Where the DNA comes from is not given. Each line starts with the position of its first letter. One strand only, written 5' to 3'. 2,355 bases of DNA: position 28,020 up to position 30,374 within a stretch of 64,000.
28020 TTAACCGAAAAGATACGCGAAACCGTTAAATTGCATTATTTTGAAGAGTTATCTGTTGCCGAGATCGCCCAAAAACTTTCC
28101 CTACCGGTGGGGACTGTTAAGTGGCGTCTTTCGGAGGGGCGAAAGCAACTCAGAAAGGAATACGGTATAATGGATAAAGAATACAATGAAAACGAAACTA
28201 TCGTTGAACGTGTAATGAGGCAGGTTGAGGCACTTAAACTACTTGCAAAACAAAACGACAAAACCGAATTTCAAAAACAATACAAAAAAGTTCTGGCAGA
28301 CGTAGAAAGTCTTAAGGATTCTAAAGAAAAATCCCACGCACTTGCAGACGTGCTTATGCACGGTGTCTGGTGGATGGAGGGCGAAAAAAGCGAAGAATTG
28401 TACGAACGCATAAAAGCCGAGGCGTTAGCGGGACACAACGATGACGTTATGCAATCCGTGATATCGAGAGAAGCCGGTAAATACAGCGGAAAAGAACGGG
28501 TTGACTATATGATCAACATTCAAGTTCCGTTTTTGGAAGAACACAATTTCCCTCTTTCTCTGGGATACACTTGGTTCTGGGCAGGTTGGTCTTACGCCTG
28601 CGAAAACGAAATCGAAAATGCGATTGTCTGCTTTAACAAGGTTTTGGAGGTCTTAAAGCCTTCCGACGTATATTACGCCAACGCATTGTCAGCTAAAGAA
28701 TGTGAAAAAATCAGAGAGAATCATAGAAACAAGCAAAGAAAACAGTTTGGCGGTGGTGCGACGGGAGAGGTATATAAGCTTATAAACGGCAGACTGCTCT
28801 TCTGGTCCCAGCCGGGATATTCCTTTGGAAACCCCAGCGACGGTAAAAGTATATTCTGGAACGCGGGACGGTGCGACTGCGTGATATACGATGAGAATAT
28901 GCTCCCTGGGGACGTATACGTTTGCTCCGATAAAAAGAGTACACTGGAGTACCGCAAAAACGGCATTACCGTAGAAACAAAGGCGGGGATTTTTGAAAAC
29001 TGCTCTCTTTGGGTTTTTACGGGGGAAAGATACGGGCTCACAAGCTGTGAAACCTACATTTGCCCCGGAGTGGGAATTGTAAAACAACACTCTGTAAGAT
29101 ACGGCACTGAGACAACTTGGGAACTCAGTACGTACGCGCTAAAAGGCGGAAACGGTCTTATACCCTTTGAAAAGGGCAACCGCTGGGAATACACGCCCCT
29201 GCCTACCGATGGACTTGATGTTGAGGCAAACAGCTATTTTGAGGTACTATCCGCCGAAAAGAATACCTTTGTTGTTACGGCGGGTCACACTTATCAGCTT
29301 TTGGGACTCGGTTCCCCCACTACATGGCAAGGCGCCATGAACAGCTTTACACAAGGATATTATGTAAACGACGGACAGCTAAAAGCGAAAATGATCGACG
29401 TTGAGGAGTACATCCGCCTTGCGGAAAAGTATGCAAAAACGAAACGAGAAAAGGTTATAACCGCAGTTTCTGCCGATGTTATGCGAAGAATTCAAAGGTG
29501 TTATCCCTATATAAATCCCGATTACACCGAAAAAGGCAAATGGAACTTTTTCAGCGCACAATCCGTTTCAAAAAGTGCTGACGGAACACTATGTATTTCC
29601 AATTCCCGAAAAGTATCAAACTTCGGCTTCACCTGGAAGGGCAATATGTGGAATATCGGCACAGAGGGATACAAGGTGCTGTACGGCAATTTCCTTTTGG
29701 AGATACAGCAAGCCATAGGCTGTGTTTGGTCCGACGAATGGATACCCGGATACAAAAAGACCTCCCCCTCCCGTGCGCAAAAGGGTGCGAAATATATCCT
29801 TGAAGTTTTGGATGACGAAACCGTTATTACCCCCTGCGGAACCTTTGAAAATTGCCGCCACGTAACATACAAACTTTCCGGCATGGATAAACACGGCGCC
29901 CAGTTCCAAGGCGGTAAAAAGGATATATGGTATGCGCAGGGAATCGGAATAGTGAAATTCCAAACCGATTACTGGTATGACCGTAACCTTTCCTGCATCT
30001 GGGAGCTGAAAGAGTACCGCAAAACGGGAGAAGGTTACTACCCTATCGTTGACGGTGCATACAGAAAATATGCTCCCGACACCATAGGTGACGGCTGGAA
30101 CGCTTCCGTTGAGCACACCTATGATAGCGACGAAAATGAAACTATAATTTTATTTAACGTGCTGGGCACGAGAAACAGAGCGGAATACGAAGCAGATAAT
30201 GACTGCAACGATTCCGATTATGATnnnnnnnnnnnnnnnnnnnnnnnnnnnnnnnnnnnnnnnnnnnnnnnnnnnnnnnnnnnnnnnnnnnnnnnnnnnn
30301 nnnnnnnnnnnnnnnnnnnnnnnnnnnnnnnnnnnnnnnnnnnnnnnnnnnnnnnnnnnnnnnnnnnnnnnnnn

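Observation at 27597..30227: ECF sigma factor fused to a ~685-aa soluble extension containing an internal domain duplication (candidate one-component sigma/sensor)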

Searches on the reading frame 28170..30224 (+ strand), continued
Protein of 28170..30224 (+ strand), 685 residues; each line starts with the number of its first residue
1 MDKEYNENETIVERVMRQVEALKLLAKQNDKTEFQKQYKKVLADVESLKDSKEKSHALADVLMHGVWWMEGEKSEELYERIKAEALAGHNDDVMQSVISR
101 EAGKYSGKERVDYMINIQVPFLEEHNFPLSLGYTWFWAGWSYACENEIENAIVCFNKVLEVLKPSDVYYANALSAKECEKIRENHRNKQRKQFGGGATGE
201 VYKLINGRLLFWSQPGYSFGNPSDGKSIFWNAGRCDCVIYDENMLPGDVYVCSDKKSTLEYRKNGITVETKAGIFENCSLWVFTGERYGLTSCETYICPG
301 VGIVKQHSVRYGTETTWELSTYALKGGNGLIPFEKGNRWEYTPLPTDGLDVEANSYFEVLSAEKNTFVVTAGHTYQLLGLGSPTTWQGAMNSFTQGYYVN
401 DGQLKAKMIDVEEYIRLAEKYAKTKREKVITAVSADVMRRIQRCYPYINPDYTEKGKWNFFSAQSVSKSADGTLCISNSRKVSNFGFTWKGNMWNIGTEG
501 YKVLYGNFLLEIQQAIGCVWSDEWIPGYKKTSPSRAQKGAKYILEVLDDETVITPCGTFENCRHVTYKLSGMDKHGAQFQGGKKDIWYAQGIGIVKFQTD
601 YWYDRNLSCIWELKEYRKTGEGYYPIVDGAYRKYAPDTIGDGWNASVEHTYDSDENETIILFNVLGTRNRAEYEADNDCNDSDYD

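Call 51: search_protein_families(library=pfam, alignment_id=A2, max_evalue=0.1)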
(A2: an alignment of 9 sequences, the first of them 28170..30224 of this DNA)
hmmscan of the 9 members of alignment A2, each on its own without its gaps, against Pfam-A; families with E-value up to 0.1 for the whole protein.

A. member 1, window:28170-30224:+ (685 aa): 3 families
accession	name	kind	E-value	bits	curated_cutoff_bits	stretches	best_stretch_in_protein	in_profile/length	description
PF21347.3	DUF3108_like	-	7.2e-06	26.4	27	1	546-597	136-184/199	DUF3108-like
PF07719.23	TPR_2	-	0.014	15.9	27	1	134-160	3-29/34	Tetratricopeptide repeat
PF00515.34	TPR_1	-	0.043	14.1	27.8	0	134-161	3-30/34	Tetratricopeptide repeat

B. families by the number of members that match (of 9 scanned): 12 families
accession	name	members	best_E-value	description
PF07719.23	TPR_2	9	6.3e-07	Tetratricopeptide repeat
PF21347.3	DUF3108_like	8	1.1e-11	DUF3108-like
PF00515.34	TPR_1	6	2.9e-06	Tetratricopeptide repeat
PF13181.12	TPR_8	6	7.1e-06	Tetratricopeptide repeat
PF11306.15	DUF3108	3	3.1e-05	Protein of unknown function (DUF3108)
PF13428.12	TPR_14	3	0.017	Tetratricopeptide repeat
PF13424.12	TPR_12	3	0.026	Tetratricopeptide repeat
PF13174.12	TPR_6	2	0.0017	Tetratricopeptide repeat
PF13414.12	TPR_11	1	4.2e-05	TPR repeat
PF13176.12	TPR_7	1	0.00047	Tetratricopeptide repeat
PF13431.12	TPR_17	1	0.075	Tetratricopeptide repeat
PF12569.14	NatA_aux_su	1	0.088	N-terminal acetyltransferase A, auxiliary subunit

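Call 69: search_protein_families(library=pfam, proteins=[P0137, P0147, P0162, P0179, P0199, P0221, P0212, P0203, P0206], max_evalue=0.001)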
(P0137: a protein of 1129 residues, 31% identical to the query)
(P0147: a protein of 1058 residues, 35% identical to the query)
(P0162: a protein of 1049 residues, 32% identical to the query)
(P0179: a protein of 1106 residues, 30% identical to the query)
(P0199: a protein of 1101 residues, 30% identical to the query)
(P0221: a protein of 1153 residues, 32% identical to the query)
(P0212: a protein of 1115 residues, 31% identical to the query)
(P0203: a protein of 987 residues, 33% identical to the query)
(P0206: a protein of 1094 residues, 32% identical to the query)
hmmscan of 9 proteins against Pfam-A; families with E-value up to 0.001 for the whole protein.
P0137 (1129 aa): 4 families
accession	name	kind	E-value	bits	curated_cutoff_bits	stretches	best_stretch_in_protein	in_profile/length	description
PF21347.3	DUF3108_like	-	5.5e-10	39.9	27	1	995-1070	132-199/199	DUF3108-like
PF04542.20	Sigma70_r2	-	1.7e-09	37.7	24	1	30-92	1-65/71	Sigma-70 region 2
PF08281.18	Sigma70_r4_2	-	2.5e-09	37.1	25.7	1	125-176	3-54/54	Sigma-70, region 4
PF04545.22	Sigma70_r4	-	3.7e-09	36.4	24.1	1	130-178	2-50/50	Sigma-70, region 4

P0147 (1058 aa): 5 families
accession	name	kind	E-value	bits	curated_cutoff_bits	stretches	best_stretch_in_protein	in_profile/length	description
PF08281.18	Sigma70_r4_2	-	1.4e-13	50.7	25.7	1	124-176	2-54/54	Sigma-70, region 4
PF04545.22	Sigma70_r4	-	5.6e-10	39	24.1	1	130-178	2-50/50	Sigma-70, region 4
PF04542.20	Sigma70_r2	-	5.1e-08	33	24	1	26-88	1-65/71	Sigma-70 region 2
PF21347.3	DUF3108_like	-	5.5e-05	23.6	27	0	450-488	141-186/199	DUF3108-like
PF07638.17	Sigma70_ECF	-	7.1e-05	23.2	21.1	1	127-180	130-183/185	ECF sigma factor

P0162 (1049 aa): 5 families
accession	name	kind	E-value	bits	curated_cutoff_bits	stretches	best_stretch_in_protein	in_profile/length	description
PF08281.18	Sigma70_r4_2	-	2.1e-14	53.3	25.7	1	129-176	7-54/54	Sigma-70, region 4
PF04545.22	Sigma70_r4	-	3.3e-14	52.6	24.1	1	131-178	3-50/50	Sigma-70, region 4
PF04542.20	Sigma70_r2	-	4.5e-12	46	24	1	26-86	1-63/71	Sigma-70 region 2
PF21347.3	DUF3108_like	-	5.1e-05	23.7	27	0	719-784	136-199/199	DUF3108-like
PF13384.12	HTH_23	-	0.00025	21.2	24.6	1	135-166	4-35/50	Homeodomain-like domain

P0179 (1106 aa): 4 families
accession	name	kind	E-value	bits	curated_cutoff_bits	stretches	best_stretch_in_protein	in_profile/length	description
PF04542.20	Sigma70_r2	-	5.6e-12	45.7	24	1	29-93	1-67/71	Sigma-70 region 2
PF21347.3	DUF3108_like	-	2.6e-09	37.7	27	0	986-1032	138-184/199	DUF3108-like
PF08281.18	Sigma70_r4_2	-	4.3e-09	36.3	25.7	1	125-176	3-54/54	Sigma-70, region 4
PF04545.22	Sigma70_r4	-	5.3e-08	32.7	24.1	1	130-177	2-49/50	Sigma-70, region 4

P0199 (1101 aa): 6 families
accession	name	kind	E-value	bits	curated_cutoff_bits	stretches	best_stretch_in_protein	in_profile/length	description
PF08281.18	Sigma70_r4_2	-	6.4e-13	48.6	25.7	1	143-195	2-54/54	Sigma-70, region 4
PF04545.22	Sigma70_r4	-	3.3e-11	43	24.1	1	149-197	2-50/50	Sigma-70, region 4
PF04542.20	Sigma70_r2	-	2.9e-07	30.6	24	1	28-90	1-65/71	Sigma-70 region 2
PF07638.17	Sigma70_ECF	-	5.6e-06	26.8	21.1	1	147-200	131-184/185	ECF sigma factor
PF21347.3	DUF3108_like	-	6.9e-05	23.3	27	0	758-804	141-185/199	DUF3108-like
PF00196.25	GerE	-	7.6e-05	22.7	23.5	1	151-195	2-45/57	Bacterial regulatory proteins, luxR family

P0221 (1153 aa): 5 families
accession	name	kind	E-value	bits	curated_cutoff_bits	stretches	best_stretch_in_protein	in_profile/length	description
PF08281.18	Sigma70_r4_2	-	1.4e-13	50.7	25.7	1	123-173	3-53/54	Sigma-70, region 4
PF04542.20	Sigma70_r2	-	3.6e-11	43.1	24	1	27-89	1-65/71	Sigma-70 region 2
PF04545.22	Sigma70_r4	-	2.2e-08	33.9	24.1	1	130-176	4-50/50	Sigma-70, region 4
PF21347.3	DUF3108_like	-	1.2e-05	25.8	27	1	773-823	136-183/199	DUF3108-like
PF07638.17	Sigma70_ECF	-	0.00018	21.9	21.1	1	123-172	128-177/185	ECF sigma factor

P0212 (1115 aa): 5 families
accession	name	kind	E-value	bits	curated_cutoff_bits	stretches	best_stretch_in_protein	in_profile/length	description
PF08281.18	Sigma70_r4_2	-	6.3e-15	55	25.7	1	117-169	2-54/54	Sigma-70, region 4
PF04545.22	Sigma70_r4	-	3e-11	43.1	24.1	1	123-171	2-50/50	Sigma-70, region 4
PF04542.20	Sigma70_r2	-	4.8e-11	42.7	24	1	27-89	1-65/71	Sigma-70 region 2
PF21347.3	DUF3108_like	-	2e-08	34.8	27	1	747-799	136-183/199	DUF3108-like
PF07638.17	Sigma70_ECF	-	0.00011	22.7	21.1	1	115-170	125-180/185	ECF sigma factor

P0203 (987 aa): 6 families
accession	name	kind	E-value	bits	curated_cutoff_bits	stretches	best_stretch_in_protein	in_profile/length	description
PF08281.18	Sigma70_r4_2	-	1.4e-13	50.7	25.7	1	123-174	3-54/54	Sigma-70, region 4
PF04542.20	Sigma70_r2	-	6.7e-12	45.5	24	1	27-93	1-69/71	Sigma-70 region 2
PF21347.3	DUF3108_like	-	9e-10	39.2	27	1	738-790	136-183/199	DUF3108-like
PF04545.22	Sigma70_r4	-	3.2e-09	36.6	24.1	1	130-176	4-50/50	Sigma-70, region 4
PF11306.15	DUF3108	-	1.1e-06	29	26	0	713-784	124-186/209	Protein of unknown function (DUF3108)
PF07638.17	Sigma70_ECF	-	1.2e-05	25.7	21.1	1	116-174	118-179/185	ECF sigma factor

P0206 (1094 aa): 3 families
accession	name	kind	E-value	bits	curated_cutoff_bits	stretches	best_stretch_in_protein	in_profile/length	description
PF08281.18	Sigma70_r4_2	-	1.3e-14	54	25.7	1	135-186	2-53/54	Sigma-70, region 4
PF04545.22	Sigma70_r4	-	7.8e-13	48.2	24.1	1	140-189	1-50/50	Sigma-70, region 4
PF04542.20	Sigma70_r2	-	8.9e-07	29.1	24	1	33-98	1-68/71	Sigma-70 region 2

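Call 80: find_encoding_contigs(protein=P0231, flank=4000, max_places=3)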
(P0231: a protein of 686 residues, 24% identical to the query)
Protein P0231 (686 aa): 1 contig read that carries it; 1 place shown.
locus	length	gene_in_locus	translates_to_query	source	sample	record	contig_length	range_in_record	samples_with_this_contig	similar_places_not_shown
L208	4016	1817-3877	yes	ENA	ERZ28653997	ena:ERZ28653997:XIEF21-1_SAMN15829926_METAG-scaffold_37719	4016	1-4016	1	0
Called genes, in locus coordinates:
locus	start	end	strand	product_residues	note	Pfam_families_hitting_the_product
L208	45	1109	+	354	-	PF01408:GFO_IDH_MocA, PF22725:GFO_IDH_MocA_C3, PF02894:GFO_IDH_MocA_C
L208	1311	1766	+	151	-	PF04542:Sigma70_r2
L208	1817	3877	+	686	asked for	-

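Call 81: find_encoding_contigs(protein=P0222, flank=4000, max_places=3)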
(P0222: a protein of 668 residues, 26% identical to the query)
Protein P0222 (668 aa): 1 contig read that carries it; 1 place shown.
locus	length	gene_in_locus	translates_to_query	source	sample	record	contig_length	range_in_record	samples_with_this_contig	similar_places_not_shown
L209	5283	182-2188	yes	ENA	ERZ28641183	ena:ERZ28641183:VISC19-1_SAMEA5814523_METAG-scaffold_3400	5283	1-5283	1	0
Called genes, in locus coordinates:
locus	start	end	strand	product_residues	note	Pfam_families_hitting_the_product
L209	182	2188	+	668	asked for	-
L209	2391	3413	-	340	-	PF02547:Queuosine_synth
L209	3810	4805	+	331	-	PF01118:Semialdhyde_dh, PF02774:Semialdhyde_dhC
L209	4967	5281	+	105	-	?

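Call 84: search_protein_families(library=ncbifam, proteins=[window:28170-30224:+, L012:8044-9711:+], max_evalue=0.1)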
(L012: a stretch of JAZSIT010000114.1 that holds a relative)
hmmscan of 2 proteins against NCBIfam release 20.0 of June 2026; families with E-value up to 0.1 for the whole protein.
window:28170-30224:+ (685 aa): 0 families

L012:8044-9711:+ (556 aa): 65 families (the best 25 are shown)
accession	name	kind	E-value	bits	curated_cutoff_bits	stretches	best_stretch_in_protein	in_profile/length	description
TIGR02937.1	sigma70-ECF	superfamily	7.1e-20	71.3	42.9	1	6-161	3-163/165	sigma-70 family RNA polymerase sigma factor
NF007227.0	PRK09645.1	subfamily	1.9e-16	60.5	202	1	9-167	18-174/177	sigma-70 family RNA polymerase sigma factor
TIGR02985.1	Sig70_bacteroi1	subfamily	3.8e-16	59.7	126.4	1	8-161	5-160/162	RNA polymerase sigma-70 factor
NF009174.0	PRK12522.1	equivalog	4.4e-15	56.1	217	1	5-166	4-170/175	RNA polymerase sigma factor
TIGR02950.1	SigM_subfam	subfamily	6.6e-15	55.3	147.95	1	7-161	3-156/159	RNA polymerase sigma factor, SigM family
NF009172.0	PRK12519.1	subfamily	2.1e-14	53.5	222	1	14-161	39-187/194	RNA polymerase sigma factor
NF007215.0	PRK09637.1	equivalog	8.6e-14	51.9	212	1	6-164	3-155/181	RNA polymerase sigma factor SigZ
NF008890.0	PRK11924.1-3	equivalog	1.5e-13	50.6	284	1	18-163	53-201/205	RNA polymerase sigma factor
NF007226.0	PRK09644.1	equivalog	9.2e-13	48.6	199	1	7-163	4-157/166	RNA polymerase sigma factor SigM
TIGR02952.1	Sig70_famx2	equivalog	9.2e-13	48.4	206.45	1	8-163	15-170/170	ECF subfamily RNA polymerase sigma factor, BldN family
TIGR02983.1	SigE-fam_strep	subfamily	1.5e-12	47.7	141.55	1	12-165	14-160/162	SigE family RNA polymerase sigma factor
NF006930.0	PRK09415.1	subfamily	4.4e-12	46.2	198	1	7-165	19-177/179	RNA polymerase factor sigma C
NF058625.1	sigma_PG0214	equivalog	1.9e-11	44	130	1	1-168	1-166/170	GFO_1088 family ECF-type sigma factor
TIGR02989.1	Sig-70_gvs1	subfamily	2.5e-11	43.8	124.55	1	7-160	4-155/158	RNA polymerase sigma-70 factor, Rhodopirellula/Verrucomicrobium family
NF009178.0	PRK12526.1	equivalog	5.6e-11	42.4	301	1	13-164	51-207/211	RNA polymerase sigma factor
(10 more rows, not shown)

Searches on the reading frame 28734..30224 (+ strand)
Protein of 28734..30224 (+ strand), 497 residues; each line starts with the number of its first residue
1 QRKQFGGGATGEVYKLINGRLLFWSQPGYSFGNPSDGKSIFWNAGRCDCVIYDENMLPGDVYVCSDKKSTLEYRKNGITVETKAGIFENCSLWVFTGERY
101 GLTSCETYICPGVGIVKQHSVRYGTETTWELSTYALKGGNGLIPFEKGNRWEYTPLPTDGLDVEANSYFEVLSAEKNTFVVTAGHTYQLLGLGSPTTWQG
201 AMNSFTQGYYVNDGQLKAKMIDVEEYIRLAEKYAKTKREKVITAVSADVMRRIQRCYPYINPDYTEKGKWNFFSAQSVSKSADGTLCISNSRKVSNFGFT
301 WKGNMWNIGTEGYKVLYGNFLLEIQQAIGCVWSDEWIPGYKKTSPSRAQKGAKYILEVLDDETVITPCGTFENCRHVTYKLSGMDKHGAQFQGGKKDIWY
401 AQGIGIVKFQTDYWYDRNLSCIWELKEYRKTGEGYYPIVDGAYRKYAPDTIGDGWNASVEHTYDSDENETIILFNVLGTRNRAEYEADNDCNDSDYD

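Call 44: predict_structure(alignment_id=A3)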
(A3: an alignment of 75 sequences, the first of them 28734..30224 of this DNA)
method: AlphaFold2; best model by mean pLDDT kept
length: 497 residues; sequences in the alignment: 75
mean_pLDDT: 91.6   pTM: 0.85
mean pLDDT of the five models: 91.6, 91.1, 90.9, 90.8, 90.3
residues with pLDDT >= 90: 374; 70-90: 100; 50-70: 18; < 50: 5
segments of 3 or more residues with pLDDT < 50: 495-497
pLDDT, mean of each block of 10 residues (from residue 1): 71 96 89 69 95 97 96 98 98 95 96 98 89 96 96 92 92 96 89 90 90 73 96 97 98 94 93 93 91 82 82 91 93 97 94 97 98 98 84 95 98 88 98 95 97 96 92 96 85 52
secondary structure, 60 per line:
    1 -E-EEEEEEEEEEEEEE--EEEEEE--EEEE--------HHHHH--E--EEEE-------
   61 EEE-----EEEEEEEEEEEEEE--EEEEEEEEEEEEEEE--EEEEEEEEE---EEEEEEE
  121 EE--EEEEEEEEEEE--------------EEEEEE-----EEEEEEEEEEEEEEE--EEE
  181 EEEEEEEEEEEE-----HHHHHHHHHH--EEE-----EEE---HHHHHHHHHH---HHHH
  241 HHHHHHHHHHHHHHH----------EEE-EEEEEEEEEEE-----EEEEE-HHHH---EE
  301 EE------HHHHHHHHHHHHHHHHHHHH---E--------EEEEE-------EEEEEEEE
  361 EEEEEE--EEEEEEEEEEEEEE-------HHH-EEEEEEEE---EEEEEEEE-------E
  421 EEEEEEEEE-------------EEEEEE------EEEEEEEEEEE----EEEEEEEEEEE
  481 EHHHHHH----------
elements in order: E4-17 E20-25 E28-31 H40-44 E50-53 E61-63 E69-82 E85-99 E102-110 E114-122 E125-135 E150-155 E161-175 E178-192 H198-207 E210-212 E218-220 H224-233 H237-255 E266-268 E270-280 E286-290 H292-295 E299-302 H309-328 E341-345 E353-366 E369-382 E394-401 E405-412 E420-429 E443-448 E455-465 E470-481 H482-487

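Call 62: fold_search(model_id=the predicted structure, library=pdb)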
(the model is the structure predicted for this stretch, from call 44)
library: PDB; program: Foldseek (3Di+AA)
matches with E <= 10: 1373; with E <= 0.001: 5
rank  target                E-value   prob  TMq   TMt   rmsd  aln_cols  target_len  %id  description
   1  4xrt_A                2.2e-05  0.96  0.12  0.18  20.2       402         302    7  Crystal structure of the di-domain ARO/CYC StfQ from the steffimycin biosynthetic pathway (released 2015-12-02)
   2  4xrt_B                3.8e-05  0.75  0.10  0.15  21.4       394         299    9  Crystal structure of the di-domain ARO/CYC StfQ from the steffimycin biosynthetic pathway (released 2015-12-02)
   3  4xrw                  1.8e-04  0.85  0.11  0.17  21.2       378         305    7  Crystal structure of the di-domain ARO/CYC BexL from the BE-7585A biosynthetic pathway (released 2015-12-02)
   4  3pqu_B                2.9e-04  0.16  0.09  0.09  20.9       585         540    8  The crystal structures of porcine pathogen AsH57_TbpB (released 2011-02-02)
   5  4qq1_C                3.8e-04  0.11  0.08  0.08  25.7       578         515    9  Crystal structure of the isotype 1 Transferrin binding protein B (TbpB) from serogroup B Neisseria meningitidis (released 2015-04-01)
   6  3ve1_A                1.1e-03  0.15  0.10  0.10  20.9       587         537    8  The 2.9 angstrom crystal structure of Transferrin binding protein B (TbpB) from serogroup B M982 Neisseria meningitidi (released 2012-02-22)
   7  3hol                  1.2e-03  0.13  0.10  0.10  21.4       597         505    7  The Structure of Intact Ap-TbpB (N and C lobes) (released 2009-10-06)
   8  4o3w_A                2.1e-03  0.12  0.10  0.10  21.2       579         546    9  Crystal structure of the vaccine antigen Transferrin Binding Protein B (TbpB) mutant Tyr-63-Ala from Actinobacillus su (released 2015-01-14)
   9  3v8u_A                2.1e-03  0.11  0.09  0.08  25.1       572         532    9  The crystal structure of transferrin binding protein B (TbpB) from Neisseria meningitidis serogroup B (released 2012-02-15)
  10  8cp6_B                2.4e-03  0.16  0.11  0.06  25.2       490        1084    9  Type six secretion system exported effector 5 (Tse5) (released 2023-12-06)
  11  4o3z                  2.8e-03  0.12  0.11  0.11  22.0       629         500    9  Crystal structure of the vaccine antigen Transferrin Binding Protein B (TbpB) mutant Tyr-95-Ala from Actinobacillus pleu (released 2015-01-14)
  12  4o3y                  2.8e-03  0.12  0.11  0.11  22.4       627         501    9  Crystal structure of the vaccine antigen Transferrin Binding Protein B (TbpB) mutant Arg-179-Glu from Actinobacillus ple (released 2015-01-14)
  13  3t24_B                3.0e-03  0.20  0.13  0.16  25.4       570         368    7  Crystal structure of Pseudomonas aeruginosa OpdQ (released 2012-02-08)
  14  5vmm_E                3.5e-03  0.21  0.11  0.15  18.9       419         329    8  Staphylococcus aureus IsdB bound to human hemoglobin (released 2017-11-15)
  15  6jau_A                4.5e-03  0.54  0.11  0.17  21.2       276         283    8  The complex structure of Pseudomonas aeruginosa MucA/MucB. (released 2020-01-29)
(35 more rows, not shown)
